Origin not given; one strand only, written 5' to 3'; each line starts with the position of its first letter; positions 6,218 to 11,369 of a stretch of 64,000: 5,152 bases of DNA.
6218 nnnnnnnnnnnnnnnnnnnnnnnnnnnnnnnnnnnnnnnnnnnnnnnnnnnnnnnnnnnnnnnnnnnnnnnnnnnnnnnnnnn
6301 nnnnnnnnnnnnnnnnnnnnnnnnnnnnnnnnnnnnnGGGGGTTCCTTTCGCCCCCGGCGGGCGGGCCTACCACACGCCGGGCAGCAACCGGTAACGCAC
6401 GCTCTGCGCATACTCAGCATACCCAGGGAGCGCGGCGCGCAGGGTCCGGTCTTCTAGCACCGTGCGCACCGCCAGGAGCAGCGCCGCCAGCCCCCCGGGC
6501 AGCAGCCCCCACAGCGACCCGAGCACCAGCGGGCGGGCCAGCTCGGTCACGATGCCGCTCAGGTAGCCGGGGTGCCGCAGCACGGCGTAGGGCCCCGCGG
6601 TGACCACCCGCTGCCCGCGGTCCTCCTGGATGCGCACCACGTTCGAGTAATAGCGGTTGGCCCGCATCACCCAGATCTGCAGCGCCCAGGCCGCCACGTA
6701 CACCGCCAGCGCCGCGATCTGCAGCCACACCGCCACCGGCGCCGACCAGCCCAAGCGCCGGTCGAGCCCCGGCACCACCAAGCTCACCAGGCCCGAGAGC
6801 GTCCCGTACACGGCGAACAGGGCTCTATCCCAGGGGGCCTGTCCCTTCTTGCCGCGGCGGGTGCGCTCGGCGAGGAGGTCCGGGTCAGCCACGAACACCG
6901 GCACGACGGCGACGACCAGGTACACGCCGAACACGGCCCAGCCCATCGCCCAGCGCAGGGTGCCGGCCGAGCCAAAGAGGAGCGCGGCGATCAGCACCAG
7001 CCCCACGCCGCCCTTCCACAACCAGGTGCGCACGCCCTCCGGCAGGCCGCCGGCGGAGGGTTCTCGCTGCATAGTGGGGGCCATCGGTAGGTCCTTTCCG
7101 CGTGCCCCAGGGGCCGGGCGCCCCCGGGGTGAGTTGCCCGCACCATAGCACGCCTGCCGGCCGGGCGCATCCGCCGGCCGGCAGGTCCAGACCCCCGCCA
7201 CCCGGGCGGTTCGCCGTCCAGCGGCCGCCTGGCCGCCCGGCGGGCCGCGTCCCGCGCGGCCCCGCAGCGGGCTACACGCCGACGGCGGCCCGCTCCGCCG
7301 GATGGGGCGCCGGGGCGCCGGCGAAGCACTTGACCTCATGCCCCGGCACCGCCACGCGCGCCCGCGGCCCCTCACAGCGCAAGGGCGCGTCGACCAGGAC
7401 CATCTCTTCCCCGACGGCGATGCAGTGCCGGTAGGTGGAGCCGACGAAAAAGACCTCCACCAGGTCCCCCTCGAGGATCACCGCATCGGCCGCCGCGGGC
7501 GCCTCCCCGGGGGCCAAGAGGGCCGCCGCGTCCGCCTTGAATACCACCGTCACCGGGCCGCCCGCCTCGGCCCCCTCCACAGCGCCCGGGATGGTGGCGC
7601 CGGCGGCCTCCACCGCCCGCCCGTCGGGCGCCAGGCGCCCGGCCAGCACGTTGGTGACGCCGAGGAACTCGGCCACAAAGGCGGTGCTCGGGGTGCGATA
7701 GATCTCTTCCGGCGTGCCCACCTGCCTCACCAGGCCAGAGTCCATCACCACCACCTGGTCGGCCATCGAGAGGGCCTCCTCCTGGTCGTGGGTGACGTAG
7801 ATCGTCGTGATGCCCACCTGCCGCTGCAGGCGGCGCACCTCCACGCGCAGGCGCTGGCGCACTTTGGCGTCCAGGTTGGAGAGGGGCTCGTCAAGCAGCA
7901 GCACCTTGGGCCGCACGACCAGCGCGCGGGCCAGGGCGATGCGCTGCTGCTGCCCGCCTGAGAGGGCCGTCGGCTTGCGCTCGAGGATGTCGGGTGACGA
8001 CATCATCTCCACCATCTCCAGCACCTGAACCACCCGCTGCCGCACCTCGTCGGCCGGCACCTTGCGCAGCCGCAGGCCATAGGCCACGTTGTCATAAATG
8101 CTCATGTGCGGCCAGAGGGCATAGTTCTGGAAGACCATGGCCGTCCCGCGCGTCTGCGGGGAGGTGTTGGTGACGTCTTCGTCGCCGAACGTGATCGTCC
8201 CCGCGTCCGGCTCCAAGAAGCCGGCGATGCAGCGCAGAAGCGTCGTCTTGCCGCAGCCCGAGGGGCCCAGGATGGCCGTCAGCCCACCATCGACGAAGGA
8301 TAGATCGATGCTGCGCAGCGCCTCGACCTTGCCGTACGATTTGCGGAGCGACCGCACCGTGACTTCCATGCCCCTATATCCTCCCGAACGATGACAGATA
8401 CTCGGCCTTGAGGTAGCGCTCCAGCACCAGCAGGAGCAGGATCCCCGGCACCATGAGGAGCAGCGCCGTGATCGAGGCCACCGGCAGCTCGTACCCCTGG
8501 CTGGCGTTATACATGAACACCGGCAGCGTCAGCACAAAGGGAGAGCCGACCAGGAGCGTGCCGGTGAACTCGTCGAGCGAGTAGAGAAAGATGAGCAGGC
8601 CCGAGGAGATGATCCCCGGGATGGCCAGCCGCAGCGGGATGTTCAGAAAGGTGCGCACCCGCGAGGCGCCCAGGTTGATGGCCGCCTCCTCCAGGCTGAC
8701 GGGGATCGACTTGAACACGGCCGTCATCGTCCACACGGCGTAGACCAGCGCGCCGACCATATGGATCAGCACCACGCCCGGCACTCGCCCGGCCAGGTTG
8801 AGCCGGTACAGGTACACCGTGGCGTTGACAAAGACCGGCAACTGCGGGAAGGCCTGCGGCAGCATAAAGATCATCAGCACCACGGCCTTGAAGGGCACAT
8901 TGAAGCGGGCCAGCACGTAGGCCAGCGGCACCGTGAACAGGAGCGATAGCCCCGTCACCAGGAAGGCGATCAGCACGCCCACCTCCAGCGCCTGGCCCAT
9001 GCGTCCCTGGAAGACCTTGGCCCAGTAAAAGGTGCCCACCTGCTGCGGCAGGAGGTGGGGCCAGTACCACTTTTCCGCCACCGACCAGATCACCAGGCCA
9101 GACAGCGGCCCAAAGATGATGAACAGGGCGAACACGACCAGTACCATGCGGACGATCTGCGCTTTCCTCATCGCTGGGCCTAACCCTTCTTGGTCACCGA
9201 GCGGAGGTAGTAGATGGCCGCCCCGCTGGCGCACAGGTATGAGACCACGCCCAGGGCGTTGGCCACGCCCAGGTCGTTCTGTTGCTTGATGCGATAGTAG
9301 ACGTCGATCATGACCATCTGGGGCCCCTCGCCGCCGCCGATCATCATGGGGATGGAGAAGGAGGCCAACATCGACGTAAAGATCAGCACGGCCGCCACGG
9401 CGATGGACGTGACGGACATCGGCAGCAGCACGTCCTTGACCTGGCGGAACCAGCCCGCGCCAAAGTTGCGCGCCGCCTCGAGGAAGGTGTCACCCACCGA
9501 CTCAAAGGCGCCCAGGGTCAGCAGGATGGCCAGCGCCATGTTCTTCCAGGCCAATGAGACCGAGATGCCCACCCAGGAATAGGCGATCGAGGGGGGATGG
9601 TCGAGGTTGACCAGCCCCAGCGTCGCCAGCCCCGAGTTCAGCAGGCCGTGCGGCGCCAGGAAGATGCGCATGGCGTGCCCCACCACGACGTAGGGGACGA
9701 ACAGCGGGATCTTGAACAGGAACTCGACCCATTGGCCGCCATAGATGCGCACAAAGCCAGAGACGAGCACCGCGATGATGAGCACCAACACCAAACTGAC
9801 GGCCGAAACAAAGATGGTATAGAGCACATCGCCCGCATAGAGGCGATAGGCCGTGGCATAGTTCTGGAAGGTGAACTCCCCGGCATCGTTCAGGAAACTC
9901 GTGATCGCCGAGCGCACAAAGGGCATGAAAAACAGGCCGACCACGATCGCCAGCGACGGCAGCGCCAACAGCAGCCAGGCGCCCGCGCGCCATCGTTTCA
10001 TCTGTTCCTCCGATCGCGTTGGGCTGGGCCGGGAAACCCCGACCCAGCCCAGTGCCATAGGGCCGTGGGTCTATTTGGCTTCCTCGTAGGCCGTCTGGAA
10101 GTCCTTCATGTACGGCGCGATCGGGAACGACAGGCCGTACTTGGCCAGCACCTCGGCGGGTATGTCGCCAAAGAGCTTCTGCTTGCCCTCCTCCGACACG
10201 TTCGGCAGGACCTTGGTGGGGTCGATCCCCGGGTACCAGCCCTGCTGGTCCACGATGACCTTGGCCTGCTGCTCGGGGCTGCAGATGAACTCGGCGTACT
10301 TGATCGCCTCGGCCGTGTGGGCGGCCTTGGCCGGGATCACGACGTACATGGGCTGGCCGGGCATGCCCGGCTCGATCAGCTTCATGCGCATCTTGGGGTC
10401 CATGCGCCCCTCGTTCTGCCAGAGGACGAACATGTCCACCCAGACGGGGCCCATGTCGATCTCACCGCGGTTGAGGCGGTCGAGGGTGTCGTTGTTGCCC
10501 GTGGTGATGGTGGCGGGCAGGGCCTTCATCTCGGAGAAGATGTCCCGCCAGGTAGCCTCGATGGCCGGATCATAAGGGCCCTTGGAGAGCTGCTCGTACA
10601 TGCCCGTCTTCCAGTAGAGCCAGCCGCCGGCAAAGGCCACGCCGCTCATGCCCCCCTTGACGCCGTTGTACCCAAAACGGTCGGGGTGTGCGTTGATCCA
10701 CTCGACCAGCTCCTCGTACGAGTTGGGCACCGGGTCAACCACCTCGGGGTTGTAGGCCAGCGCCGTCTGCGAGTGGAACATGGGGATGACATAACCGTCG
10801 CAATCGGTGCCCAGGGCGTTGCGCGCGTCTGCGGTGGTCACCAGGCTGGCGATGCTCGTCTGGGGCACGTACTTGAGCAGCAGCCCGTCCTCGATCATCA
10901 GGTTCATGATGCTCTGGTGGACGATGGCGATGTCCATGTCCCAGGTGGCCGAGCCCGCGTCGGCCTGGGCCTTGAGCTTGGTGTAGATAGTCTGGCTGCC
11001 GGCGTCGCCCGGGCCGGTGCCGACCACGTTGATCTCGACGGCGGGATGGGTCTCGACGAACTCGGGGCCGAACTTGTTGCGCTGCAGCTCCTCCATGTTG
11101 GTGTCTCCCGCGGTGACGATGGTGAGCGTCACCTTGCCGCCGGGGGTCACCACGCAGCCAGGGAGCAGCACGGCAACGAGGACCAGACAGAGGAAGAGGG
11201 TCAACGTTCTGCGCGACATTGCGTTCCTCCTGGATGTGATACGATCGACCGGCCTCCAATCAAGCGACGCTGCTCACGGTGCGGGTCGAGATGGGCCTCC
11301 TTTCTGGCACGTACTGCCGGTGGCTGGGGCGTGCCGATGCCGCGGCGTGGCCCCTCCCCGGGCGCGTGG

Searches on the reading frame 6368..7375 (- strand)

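Call 75: search_protein_families(library=pfam, proteins=[window:6368-7375:-], max_evalue=0.0001)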
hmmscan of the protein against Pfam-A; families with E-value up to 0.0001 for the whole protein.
window:6368-7375:- (335 aa): 2 families
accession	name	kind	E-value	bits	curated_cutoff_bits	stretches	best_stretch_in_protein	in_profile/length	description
PF04140.19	ICMT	-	3.1e-09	37.6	24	1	223-312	2-93/95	Isoprenylcysteine carboxyl methyltransferase (ICMT) family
PF04191.18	PEMT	-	3e-06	28.1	25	1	220-312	4-98/105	Phospholipid methyltransferase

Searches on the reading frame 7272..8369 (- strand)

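Call 75: search_protein_families(library=pfam, proteins=[window:7272-8369:-], max_evalue=0.0001)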
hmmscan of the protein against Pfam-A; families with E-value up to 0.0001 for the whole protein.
window:7272-8369:- (365 aa): 5 families
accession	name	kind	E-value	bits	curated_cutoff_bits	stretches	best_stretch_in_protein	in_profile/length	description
PF00005.33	ABC_tran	-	7e-36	124.3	25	1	18-163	1-136/137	ABC transporter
PF13304.12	AAA_21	-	1.4e-09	38.9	27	0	124-197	226-301/304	AAA domain, putative AbiEii toxin, Type IV TA system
PF13476.12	AAA_23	-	2.1e-06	29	27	1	20-52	14-43/201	AAA domain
PF02463.25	SMC_N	-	1.3e-05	25.2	40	0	117-206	121-208/220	RecF/RecN/SMC N terminal domain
PF09818.15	ABC_ATPase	-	8e-05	22.2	23.2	0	174-216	211-253/283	P-loop domain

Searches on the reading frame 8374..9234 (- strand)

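Call 75: search_protein_families(library=pfam, proteins=[window:8374-9234:-], max_evalue=0.0001)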
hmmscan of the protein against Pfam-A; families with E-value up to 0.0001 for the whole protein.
window:8374-9234:- (286 aa): 1 family
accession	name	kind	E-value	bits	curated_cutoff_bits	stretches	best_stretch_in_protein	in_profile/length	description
PF00528.27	BPD_transp_1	-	1.9e-14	54.3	26.4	1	102-275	2-178/184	Binding-protein-dependent transport system inner membrane component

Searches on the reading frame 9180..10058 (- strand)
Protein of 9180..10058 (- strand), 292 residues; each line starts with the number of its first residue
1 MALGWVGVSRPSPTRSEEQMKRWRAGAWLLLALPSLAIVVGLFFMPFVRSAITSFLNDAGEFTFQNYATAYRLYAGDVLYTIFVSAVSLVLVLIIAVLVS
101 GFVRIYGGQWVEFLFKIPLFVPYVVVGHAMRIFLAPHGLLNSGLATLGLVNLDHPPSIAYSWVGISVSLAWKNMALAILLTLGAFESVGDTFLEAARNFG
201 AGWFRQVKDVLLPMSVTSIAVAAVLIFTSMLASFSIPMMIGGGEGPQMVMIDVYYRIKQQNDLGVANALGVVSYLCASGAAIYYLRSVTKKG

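Call 75: search_protein_families(library=pfam, proteins=[window:9180-10058:-], max_evalue=0.0001)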
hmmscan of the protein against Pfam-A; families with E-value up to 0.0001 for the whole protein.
window:9180-10058:- (292 aa): 1 family
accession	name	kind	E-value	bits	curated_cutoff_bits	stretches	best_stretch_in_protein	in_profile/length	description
PF00528.27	BPD_transp_1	-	2.6e-08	34.2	26.4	1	107-267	16-158/184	Binding-protein-dependent transport system inner membrane component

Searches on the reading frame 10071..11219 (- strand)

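Call 76: search_protein_families(library=pfam, proteins=[window:10071-11219:-], max_evalue=0.0001)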
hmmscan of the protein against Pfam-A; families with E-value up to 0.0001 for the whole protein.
window:10071-11219:- (382 aa): 4 families
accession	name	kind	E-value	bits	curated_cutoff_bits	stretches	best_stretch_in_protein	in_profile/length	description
PF13416.11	SBP_bac_8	-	2.5e-18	67.3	27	1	74-326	20-257/279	Bacterial extracellular solute-binding protein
PF01547.30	SBP_bac_1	-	4.5e-17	63.4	26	1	50-319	14-307/307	Bacterial extracellular solute-binding protein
PF13531.11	SBP_bac_11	-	7.1e-07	29.7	25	1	50-319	16-219/227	Bacterial extracellular solute-binding protein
PF13343.11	SBP_bac_6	-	2.6e-06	27.5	24.6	1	96-346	5-233/245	Bacterial extracellular solute-binding protein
